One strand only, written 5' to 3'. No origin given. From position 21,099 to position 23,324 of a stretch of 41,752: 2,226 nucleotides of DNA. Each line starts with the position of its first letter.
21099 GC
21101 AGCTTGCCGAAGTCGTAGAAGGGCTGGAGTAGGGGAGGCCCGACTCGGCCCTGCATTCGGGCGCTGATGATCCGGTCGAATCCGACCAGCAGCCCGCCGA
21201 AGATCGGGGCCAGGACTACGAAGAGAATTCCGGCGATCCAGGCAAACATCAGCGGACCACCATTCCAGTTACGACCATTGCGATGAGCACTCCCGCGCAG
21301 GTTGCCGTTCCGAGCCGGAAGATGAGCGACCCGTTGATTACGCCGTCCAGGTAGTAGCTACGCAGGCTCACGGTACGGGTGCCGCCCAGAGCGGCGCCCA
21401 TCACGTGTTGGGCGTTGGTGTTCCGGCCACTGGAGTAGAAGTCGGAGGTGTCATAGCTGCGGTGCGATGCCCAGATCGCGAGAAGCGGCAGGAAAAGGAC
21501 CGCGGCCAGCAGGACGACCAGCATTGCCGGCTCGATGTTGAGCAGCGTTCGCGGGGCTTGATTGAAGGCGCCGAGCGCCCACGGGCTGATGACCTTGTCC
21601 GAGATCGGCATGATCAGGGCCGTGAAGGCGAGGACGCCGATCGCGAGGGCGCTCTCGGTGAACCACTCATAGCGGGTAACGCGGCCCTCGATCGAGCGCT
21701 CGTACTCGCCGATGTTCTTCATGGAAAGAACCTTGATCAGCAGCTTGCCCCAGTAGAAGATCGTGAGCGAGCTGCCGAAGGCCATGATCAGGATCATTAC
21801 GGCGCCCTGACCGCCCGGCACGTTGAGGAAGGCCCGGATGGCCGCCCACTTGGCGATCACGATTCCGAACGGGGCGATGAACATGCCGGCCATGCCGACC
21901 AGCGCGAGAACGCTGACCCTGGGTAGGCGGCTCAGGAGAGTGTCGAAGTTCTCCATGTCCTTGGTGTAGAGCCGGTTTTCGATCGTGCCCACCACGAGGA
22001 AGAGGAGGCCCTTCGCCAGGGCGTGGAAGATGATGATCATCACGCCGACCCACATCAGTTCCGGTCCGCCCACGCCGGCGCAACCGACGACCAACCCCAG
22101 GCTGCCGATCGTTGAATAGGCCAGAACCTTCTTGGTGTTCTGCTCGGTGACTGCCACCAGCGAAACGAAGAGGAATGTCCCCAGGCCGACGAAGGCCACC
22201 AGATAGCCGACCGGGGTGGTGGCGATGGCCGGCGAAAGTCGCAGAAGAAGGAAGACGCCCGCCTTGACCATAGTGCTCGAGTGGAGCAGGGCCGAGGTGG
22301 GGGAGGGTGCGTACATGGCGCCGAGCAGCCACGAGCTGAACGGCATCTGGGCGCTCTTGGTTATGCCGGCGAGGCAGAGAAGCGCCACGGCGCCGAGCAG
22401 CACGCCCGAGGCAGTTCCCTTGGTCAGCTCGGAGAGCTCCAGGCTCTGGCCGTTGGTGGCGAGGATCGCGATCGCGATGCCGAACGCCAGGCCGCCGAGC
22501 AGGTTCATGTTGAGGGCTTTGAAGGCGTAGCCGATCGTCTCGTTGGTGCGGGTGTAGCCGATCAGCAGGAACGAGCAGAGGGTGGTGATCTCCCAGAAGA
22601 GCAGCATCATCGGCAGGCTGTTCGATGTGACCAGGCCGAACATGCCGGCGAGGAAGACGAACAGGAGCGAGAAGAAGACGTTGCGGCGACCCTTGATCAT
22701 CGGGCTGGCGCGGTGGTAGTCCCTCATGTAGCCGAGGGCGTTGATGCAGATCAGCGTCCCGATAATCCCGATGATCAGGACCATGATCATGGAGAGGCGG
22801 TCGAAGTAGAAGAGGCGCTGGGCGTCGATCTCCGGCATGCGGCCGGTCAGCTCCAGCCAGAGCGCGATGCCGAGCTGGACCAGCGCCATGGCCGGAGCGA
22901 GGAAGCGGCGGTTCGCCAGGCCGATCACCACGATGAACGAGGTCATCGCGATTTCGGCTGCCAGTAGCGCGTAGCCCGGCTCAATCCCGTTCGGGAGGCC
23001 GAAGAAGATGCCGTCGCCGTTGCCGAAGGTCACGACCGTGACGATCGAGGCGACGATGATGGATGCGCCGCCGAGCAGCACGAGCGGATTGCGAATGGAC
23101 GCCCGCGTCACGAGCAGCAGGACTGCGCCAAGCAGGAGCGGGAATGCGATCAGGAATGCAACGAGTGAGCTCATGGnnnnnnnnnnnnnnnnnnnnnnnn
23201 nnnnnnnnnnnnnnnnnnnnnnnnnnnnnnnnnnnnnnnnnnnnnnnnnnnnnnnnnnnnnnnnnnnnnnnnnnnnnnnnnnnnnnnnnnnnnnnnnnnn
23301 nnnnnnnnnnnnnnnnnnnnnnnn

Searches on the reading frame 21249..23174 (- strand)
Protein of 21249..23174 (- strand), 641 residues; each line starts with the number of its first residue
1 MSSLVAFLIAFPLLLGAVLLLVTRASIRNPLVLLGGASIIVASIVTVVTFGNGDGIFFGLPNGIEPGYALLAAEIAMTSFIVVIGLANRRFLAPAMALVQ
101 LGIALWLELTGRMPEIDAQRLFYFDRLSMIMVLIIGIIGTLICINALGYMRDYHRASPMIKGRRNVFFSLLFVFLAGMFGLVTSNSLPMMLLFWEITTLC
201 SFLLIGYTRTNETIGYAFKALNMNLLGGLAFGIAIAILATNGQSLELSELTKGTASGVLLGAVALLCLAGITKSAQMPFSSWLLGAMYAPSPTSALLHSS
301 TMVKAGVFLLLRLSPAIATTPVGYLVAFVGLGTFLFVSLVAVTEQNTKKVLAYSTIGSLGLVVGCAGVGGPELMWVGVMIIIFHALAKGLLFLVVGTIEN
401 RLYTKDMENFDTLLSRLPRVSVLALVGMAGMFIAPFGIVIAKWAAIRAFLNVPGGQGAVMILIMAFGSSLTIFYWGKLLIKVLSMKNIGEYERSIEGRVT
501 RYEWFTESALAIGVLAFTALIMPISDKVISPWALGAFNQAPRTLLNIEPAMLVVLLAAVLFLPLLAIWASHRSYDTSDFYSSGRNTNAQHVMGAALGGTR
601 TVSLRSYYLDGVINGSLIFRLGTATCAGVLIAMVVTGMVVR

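Call 5: search_protein_families(library=pfam, proteins=[window:21249-23174:-], max_evalue=0.01)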
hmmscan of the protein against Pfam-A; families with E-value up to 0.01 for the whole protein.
window:21249-23174:- (641 aa): 2 families
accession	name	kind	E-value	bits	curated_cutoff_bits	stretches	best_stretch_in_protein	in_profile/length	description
PF00361.26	Proton_antipo_M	-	7.3e-41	140.7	21.5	1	184-460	1-286/294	NADH:quinone oxidoreductase/Mrp antiporter, TM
PF00662.26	Proton_antipo_N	-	1e-07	32.2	24.5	1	121-152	12-43/51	NADH-Ubiquinone oxidoreductase (complex I), chain 5 N-terminus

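Call 54: search_protein_families(library=ncbifam, proteins=[window:21249-23174:-], max_evalue=0.00001)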
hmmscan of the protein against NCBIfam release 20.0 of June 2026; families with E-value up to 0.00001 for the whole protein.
window:21249-23174:- (641 aa): 65 families (the best 25 are shown)
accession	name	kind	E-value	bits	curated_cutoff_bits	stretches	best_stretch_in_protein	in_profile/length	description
NF009284.0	PRK12644.1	equivalog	8.8e-72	242.5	962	1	113-635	61-583/975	Na+/H+ antiporter subunit A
NF009287.0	PRK12647.1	equivalog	7.8e-70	236.3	937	1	112-557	62-503/773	putative monovalent cation/H+ antiporter subunit A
NF005097.0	PRK06525.1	equivalog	1.8e-62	211.6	430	1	122-476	72-431/480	hydrogenase 4 subunit D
NF009288.0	PRK12648.1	equivalog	6.3e-62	209.9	1104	1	111-431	61-379/954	monovalent cation/H+ antiporter subunit A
NF005141.0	PRK06590.1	equivalog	1.1e-58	199.6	556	1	73-529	32-476/615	NADH-quinone oxidoreductase subunit L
NF009285.0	PRK12645.1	equivalog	6.5e-57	193.3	1028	1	79-487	32-459/804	Na+/H+ antiporter subunit A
NF009290.0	PRK12650.1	equivalog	2.3e-56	191.3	980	1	115-558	70-508/966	DUF4040 family protein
TIGR01974.1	NDH_I_L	subfamily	4.1e-56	191.1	407.5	1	113-578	69-534/630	NADH-quinone oxidoreductase subunit L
TIGR00940.1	2a6301s01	subfamily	2.3e-55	188.3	920.45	1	75-432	25-392/793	monovalent cation:proton antiporter subunit A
NF009286.0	PRK12646.1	equivalog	2.7e-47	161.8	1063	1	113-433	65-402/800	DUF4040 family protein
NF009289.0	PRK12649.1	equivalog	1.8e-39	135.8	1117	1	71-456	35-416/789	putative monovalent cation/H+ antiporter subunit A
NF005626.0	PRK07376.1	equivalog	2.3e-39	135.2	963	1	122-478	87-449/675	NAD(P)H-quinone oxidoreductase subunit 5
NF005086.0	PRK06521.1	equivalog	1.7e-38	132.5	667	1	90-491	46-459/669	hydrogenase 4 subunit B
NF005633.0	PRK07390.1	subfamily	4.5e-32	111.4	676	1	127-466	90-425/613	NAD(P)H-quinone oxidoreductase subunit F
NF005140.0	PRK06589.1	equivalog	6.6e-32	110.9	470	1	122-484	79-439/489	putative monovalent cation/H+ antiporter subunit D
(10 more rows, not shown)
